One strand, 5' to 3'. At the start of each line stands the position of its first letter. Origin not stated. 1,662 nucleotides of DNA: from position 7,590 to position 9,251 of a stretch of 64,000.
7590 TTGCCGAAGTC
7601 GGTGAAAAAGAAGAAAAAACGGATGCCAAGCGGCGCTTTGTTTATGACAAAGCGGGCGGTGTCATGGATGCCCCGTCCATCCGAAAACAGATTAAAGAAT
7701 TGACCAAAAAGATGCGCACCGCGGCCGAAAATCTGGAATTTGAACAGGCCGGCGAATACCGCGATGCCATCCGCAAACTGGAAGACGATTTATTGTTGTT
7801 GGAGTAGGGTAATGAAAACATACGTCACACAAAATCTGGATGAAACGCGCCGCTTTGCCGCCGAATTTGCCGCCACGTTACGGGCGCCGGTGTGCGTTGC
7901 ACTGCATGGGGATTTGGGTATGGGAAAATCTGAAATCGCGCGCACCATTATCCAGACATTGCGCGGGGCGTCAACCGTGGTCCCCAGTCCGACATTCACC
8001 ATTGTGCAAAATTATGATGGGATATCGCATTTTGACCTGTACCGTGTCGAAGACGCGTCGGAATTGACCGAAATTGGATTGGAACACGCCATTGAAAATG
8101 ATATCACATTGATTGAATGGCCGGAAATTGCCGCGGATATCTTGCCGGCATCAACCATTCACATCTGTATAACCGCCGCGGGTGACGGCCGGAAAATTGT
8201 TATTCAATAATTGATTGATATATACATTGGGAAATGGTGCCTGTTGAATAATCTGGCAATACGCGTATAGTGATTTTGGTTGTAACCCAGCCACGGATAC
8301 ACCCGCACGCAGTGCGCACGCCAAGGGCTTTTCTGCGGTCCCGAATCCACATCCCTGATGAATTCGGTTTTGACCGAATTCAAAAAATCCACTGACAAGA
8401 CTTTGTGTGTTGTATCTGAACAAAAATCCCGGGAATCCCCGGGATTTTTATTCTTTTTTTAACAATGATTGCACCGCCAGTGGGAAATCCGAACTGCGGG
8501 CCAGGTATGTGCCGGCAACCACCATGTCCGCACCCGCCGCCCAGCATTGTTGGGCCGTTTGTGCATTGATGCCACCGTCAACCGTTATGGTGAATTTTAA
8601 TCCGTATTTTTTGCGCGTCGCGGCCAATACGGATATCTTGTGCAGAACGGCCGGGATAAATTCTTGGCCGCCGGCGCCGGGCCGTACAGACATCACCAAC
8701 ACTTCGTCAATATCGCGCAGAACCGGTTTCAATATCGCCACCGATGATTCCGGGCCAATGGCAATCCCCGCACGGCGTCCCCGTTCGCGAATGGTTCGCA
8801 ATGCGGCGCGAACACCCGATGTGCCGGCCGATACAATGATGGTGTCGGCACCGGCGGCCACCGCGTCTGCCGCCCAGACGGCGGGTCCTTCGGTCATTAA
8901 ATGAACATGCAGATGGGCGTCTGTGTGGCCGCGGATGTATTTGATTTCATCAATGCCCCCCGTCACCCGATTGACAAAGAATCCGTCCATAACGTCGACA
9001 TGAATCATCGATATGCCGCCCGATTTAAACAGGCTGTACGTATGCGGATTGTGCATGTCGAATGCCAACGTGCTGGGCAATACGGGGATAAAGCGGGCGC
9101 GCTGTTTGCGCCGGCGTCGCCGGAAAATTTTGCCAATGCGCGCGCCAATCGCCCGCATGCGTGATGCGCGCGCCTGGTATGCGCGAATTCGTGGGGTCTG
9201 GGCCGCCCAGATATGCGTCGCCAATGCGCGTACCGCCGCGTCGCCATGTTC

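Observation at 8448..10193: In-frame fusion of FtsA to a complete ribulose-phosphate 3-epimerase, directly after ftsQ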

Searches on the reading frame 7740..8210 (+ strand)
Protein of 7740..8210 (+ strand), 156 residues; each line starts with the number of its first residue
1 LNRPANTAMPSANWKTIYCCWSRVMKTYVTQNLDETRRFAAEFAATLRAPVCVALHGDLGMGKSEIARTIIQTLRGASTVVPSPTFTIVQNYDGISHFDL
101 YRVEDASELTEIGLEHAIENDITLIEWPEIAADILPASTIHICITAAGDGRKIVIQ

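Call 3: search_protein_families(library=pfam, proteins=[window:7740-8210:+], max_evalue=0.01)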
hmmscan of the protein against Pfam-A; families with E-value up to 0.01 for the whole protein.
window:7740-8210:+ (156 aa): 2 families
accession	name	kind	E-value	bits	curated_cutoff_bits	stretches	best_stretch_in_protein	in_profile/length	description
PF02367.23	TsaE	-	1.5e-32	112.7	26.6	1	31-151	2-126/128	Threonylcarbamoyl adenosine biosynthesis protein TsaE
PF13191.12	AAA_16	-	0.0049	17.8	32.6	1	37-86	10-60/167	AAA ATPase domain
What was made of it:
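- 7740..8210 (+): Convergent tsaE (context; the start may lie downstream, since relatives are 132-133 aa). Pfam TsaE, E 1.5e-32 (call 3).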

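Call 4: search_protein_families(library=ncbifam, proteins=[window:7740-8210:+], max_evalue=0.01)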
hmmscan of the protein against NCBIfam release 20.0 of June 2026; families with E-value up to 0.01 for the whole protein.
window:7740-8210:+ (156 aa): 2 families
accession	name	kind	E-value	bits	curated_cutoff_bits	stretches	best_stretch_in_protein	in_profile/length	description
TIGR00150.1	T6A_YjeE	equivalog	4.8e-26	91.2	60.1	1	33-154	5-130/135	tRNA (adenosine(37)-N6)-threonylcarbamoyltransferase complex ATPase subunit type 1 TsaE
NF007931.0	PRK10646.1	equivalog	9.8e-19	67.8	246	1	38-154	16-136/153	tRNA (adenosine(37)-N6)-threonylcarbamoyltransferase complex ATPase subunit type 1 TsaE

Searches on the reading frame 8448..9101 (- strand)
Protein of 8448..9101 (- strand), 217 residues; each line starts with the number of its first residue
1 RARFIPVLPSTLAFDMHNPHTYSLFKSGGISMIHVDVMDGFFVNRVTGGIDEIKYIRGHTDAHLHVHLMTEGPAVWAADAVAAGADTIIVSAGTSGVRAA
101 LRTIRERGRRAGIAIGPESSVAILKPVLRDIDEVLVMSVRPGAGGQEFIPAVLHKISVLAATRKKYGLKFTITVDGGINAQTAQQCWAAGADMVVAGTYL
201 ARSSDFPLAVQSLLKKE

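Call 39: search_solved_structures(query=window:8448-9101:-, show_alignments=2, max_evalue=1e-10)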
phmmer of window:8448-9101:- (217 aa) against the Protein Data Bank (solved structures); distinct sequences matched with E-value up to 1e-10: 14.
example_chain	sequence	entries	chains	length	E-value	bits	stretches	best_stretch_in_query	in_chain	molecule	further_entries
2fli_A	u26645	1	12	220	4.2e-40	141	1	6-213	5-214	ribulose-phosphate 3-epimerase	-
1tqj_A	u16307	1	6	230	3.1e-30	108.8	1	5-210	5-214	Ribulose-phosphate 3-epimerase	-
3qc3_A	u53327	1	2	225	1.6e-29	106.5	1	9-215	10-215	D-ribulose-5-phosphate-3-epimerase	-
3ovp_A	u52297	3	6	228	1.7e-29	106.4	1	9-215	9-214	Ribulose-phosphate 3-epimerase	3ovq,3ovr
1rpx_A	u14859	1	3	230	2.2e-29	106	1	23-213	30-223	PROTEIN (RIBULOSE-PHOSPHATE 3-EPIMERASE)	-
7b1w_J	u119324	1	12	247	3.6e-29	105.4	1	7-210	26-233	Ribulose-phosphate 3-epimerase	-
4nu7_A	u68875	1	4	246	2.2e-27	99.5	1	7-212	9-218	Ribulose-phosphate 3-epimerase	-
1h1y_A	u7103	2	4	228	5.8e-27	98.1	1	7-207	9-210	D-RIBULOSE-5-PHOSPHATE 3-EPIMERASE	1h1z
7u5y_A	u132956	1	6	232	9.6e-27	97.4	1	22-212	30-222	Ribulose-phosphate 3-epimerase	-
3ct7_A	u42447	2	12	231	2.6e-26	96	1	9-198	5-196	D-allulose-6-phosphate 3-epimerase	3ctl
7sbj_A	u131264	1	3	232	3.6e-25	92.3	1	27-201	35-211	Ribulose-phosphate 3-epimerase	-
5umf_A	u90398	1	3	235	9.6e-25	90.9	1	25-211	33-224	Ribulose-phosphate 3-epimerase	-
3inp_A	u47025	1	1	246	2.8e-24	89.4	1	5-210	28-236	D-ribulose-phosphate 3-epimerase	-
1tqx_A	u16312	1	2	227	1.3e-20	77.3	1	9-207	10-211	D-ribulose-5-phosphate 3-epimerase, putative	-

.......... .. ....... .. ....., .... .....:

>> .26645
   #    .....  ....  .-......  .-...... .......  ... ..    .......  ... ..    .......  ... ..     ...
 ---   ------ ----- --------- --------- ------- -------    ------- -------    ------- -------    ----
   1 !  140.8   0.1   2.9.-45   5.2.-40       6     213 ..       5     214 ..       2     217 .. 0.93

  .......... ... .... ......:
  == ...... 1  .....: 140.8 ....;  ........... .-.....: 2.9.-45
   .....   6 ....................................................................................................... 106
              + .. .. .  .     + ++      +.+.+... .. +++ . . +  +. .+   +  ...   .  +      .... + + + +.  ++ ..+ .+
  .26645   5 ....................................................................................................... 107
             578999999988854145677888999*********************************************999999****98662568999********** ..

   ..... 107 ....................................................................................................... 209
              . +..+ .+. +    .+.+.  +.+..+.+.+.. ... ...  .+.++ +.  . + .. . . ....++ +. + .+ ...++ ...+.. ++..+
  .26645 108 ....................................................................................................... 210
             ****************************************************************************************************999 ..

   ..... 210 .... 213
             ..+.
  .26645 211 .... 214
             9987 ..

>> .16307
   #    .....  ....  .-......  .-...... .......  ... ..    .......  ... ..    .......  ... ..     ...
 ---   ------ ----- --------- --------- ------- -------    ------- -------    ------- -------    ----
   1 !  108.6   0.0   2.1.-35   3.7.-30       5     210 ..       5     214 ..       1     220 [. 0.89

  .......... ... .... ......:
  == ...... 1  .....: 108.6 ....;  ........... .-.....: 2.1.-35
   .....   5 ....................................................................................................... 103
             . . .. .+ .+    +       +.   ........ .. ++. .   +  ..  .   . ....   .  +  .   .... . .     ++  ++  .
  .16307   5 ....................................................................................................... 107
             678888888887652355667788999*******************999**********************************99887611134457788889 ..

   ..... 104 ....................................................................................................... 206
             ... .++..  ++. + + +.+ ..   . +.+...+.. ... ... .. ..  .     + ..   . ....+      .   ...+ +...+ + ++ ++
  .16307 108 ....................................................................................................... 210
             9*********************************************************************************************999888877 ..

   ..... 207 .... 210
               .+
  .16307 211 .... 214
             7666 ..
